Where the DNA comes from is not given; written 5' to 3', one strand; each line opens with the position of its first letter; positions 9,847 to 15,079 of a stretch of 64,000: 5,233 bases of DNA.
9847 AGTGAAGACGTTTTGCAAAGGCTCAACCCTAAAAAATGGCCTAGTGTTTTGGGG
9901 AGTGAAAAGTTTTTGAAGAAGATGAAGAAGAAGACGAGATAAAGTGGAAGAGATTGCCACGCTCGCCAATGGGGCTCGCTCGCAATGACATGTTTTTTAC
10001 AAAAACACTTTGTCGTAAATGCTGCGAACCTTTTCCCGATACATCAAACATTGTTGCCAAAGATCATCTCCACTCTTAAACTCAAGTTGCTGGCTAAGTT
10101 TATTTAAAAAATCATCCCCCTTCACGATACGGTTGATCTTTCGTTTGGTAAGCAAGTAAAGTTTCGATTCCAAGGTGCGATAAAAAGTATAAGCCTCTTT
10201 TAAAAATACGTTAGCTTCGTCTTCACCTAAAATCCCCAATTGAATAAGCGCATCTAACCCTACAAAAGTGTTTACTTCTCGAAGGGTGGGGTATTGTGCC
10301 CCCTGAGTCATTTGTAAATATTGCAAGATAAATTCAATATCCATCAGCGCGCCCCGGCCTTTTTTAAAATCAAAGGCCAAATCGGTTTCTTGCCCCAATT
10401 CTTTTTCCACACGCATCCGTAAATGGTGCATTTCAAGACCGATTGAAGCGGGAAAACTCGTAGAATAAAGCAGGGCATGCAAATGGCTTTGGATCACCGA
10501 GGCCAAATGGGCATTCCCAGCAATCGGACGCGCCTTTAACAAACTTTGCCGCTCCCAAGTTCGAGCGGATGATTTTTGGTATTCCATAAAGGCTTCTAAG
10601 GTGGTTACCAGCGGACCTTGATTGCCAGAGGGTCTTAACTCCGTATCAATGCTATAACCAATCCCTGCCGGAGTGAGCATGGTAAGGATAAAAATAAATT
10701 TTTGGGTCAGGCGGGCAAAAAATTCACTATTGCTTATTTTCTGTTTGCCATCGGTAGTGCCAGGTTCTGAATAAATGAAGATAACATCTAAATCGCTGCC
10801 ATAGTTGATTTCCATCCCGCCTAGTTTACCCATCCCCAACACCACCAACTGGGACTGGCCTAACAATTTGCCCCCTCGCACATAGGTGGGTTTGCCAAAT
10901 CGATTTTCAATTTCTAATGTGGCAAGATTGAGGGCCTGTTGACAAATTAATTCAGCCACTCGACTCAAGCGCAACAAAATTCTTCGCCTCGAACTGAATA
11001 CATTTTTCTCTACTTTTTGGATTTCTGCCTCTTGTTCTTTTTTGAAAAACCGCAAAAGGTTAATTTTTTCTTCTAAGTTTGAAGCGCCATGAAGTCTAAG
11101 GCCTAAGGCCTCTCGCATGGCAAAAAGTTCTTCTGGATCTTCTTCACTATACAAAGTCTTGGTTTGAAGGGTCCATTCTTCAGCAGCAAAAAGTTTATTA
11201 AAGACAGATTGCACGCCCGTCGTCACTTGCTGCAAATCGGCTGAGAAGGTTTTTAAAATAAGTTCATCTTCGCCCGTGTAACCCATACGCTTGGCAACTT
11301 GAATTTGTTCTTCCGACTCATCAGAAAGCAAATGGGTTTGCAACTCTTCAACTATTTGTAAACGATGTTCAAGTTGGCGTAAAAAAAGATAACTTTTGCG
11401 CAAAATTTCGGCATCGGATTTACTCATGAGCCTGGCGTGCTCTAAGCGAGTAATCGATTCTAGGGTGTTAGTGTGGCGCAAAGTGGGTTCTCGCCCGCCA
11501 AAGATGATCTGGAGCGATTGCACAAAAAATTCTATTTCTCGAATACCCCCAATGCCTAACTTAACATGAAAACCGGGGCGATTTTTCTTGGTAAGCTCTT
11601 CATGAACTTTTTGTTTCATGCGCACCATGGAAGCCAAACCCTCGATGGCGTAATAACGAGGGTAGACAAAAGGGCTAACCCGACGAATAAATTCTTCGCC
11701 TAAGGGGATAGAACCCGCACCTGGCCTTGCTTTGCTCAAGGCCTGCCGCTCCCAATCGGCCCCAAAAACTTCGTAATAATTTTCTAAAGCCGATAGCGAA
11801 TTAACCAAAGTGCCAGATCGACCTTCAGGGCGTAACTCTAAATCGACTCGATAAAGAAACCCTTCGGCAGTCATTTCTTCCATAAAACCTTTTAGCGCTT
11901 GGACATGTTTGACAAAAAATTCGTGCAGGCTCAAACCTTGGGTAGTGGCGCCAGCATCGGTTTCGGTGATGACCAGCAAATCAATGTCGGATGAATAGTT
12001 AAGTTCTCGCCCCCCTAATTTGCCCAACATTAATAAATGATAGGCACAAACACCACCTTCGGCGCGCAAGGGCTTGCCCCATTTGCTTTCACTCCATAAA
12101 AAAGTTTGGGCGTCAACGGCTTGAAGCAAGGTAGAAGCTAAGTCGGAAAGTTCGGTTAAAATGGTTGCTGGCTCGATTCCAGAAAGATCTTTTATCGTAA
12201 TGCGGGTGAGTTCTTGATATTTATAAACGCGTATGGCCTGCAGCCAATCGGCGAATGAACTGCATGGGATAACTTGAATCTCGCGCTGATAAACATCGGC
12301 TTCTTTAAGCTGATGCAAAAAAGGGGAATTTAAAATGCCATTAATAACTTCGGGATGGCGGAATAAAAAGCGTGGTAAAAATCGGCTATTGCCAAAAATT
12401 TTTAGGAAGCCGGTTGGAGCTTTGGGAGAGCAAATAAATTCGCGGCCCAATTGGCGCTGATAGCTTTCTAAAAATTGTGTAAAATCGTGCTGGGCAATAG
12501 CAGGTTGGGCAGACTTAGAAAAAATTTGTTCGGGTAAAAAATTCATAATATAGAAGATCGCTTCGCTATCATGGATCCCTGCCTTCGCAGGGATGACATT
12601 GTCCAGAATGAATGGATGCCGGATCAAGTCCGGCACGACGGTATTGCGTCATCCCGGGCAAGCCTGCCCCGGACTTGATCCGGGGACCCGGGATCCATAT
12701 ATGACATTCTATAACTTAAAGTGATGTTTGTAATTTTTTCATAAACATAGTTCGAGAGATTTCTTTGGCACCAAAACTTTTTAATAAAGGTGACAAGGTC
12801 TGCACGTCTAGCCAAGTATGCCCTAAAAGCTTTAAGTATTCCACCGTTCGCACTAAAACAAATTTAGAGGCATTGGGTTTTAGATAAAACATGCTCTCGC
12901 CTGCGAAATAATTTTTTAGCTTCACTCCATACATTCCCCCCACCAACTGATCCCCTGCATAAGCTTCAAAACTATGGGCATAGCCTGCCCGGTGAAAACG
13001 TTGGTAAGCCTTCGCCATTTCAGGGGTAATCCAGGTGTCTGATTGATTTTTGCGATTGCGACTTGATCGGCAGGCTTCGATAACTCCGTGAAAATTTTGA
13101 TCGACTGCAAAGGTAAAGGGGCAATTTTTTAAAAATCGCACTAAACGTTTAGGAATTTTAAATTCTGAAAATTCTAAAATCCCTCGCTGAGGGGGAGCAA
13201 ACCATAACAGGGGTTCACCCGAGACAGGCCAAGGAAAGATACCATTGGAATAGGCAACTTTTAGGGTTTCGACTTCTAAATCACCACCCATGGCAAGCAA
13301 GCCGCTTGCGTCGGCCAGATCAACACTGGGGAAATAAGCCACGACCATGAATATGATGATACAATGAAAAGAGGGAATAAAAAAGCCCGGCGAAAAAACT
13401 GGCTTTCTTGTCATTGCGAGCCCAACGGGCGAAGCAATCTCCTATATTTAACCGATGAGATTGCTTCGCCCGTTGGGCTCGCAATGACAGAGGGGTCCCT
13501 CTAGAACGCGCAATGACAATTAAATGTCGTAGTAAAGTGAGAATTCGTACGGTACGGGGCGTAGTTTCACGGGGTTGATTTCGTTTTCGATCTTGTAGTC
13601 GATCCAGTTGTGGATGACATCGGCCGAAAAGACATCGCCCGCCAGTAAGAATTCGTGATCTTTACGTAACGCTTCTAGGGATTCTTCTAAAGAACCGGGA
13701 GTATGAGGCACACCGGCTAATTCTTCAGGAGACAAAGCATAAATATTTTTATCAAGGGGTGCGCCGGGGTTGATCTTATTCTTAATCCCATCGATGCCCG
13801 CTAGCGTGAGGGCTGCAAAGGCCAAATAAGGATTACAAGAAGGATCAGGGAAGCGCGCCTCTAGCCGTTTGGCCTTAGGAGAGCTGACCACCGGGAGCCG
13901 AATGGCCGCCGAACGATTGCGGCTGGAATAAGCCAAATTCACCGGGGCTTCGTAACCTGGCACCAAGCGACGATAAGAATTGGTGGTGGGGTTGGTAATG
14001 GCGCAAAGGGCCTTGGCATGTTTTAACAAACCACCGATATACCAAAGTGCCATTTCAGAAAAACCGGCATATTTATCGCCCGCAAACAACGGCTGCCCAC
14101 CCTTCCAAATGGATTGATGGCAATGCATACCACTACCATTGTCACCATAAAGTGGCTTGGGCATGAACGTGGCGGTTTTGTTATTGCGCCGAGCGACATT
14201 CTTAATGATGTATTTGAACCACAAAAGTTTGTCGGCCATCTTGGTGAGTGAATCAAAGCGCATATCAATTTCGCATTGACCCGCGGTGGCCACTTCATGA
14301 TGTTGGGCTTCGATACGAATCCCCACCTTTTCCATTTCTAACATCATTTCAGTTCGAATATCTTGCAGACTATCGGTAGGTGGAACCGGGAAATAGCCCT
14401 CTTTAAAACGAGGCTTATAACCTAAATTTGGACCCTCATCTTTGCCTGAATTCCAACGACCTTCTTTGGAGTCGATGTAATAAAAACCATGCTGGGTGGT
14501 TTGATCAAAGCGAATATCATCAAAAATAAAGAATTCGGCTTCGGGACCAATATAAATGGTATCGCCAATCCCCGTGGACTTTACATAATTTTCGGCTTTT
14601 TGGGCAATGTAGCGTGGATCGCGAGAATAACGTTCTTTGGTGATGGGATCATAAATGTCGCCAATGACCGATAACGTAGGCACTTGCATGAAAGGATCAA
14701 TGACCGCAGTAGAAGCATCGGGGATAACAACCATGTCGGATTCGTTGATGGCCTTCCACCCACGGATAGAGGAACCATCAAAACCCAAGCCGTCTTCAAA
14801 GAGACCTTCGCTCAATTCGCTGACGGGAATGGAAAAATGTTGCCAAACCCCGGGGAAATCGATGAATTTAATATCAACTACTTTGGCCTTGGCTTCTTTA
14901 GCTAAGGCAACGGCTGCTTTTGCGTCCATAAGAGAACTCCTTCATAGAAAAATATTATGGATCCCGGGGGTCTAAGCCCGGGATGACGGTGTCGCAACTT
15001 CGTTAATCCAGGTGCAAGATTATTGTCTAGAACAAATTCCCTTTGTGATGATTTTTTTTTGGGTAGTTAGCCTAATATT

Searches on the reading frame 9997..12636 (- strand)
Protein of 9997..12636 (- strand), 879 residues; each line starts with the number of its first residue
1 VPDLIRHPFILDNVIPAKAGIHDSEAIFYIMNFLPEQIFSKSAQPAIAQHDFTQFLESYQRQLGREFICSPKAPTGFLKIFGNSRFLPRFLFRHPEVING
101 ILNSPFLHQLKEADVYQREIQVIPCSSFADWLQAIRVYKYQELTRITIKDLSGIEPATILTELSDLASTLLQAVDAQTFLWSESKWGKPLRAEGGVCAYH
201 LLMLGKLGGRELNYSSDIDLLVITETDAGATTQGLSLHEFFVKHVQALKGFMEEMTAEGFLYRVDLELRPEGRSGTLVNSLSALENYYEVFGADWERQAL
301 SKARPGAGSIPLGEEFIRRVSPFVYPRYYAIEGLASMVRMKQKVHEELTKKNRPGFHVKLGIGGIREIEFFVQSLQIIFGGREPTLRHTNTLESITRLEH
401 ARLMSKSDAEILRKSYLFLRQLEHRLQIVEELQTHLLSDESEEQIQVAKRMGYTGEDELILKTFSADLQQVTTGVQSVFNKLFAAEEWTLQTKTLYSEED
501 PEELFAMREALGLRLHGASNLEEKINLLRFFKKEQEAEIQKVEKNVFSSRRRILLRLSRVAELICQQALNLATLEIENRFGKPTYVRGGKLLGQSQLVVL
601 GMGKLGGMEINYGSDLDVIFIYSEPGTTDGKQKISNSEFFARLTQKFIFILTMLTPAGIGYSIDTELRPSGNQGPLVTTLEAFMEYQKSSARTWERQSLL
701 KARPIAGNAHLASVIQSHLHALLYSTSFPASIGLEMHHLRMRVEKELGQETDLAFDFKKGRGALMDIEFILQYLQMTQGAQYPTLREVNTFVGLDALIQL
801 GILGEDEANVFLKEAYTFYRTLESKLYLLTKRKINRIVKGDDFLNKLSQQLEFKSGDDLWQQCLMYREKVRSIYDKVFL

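Call 10: search_protein_families(library=pfam, proteins=[window:9997-12636:-], max_evalue=0.001)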
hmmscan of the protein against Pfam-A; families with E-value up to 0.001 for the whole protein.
window:9997-12636:- (879 aa): 3 families
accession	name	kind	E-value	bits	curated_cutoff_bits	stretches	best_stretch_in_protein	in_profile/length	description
PF03710.21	GlnE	-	6.6e-107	357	24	2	470-711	6-245/252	Glutamate-ammonia ligase adenylyltransferase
PF08335.16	GlnD_UR_UTase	-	1.4e-43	148.7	21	2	340-483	3-141/141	GlnD PII-uridylyltransferase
PF10335.14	DUF294_C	-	0.0006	20.1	22.5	0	386-430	59-103/145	Putative nucleotidyltransferase substrate binding domain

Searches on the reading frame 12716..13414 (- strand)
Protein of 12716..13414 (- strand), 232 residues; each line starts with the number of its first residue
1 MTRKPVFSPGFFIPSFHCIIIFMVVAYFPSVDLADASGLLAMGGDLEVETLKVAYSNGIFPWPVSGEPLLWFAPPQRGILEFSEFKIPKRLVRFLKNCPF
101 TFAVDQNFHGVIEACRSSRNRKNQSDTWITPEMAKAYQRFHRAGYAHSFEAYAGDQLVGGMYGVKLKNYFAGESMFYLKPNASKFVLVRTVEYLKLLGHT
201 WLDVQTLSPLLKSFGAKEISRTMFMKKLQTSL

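Call 10: search_protein_families(library=pfam, proteins=[window:12716-13414:-], max_evalue=0.001)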
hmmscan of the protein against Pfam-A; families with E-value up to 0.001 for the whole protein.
window:12716-13414:- (232 aa): 1 family
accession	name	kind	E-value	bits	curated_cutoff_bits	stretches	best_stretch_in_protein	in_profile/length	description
PF03588.20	Leu_Phe_trans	-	1e-60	204.6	22.7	1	49-220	2-171/171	Leucyl/phenylalanyl-tRNA protein transferase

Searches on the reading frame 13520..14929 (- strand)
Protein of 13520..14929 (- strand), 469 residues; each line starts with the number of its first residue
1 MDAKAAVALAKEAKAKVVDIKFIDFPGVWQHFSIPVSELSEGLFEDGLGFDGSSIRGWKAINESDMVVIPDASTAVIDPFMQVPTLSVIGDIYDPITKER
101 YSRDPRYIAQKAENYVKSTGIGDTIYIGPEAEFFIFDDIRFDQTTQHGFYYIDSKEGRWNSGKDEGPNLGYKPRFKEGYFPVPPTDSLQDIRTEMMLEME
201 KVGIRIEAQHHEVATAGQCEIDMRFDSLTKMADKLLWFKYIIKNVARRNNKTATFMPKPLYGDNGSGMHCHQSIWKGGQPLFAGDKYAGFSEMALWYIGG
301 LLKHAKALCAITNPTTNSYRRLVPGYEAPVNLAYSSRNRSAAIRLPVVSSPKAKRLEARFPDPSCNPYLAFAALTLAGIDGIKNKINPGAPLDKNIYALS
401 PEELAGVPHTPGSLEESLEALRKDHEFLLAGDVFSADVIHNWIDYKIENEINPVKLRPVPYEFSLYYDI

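Call 10: search_protein_families(library=pfam, proteins=[window:13520-14929:-], max_evalue=0.001)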
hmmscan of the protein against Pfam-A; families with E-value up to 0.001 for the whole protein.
window:13520-14929:- (469 aa): 2 families
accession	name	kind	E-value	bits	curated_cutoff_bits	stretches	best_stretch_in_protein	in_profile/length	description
PF00120.29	Gln-synt_C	-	9.5e-133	442.9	24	1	103-466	2-344/344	Glutamine synthetase, catalytic domain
PF03951.24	Gln-synt_N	-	3.9e-31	106.9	33.4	1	15-95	2-82/82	Glutamine synthetase, beta-Grasp domain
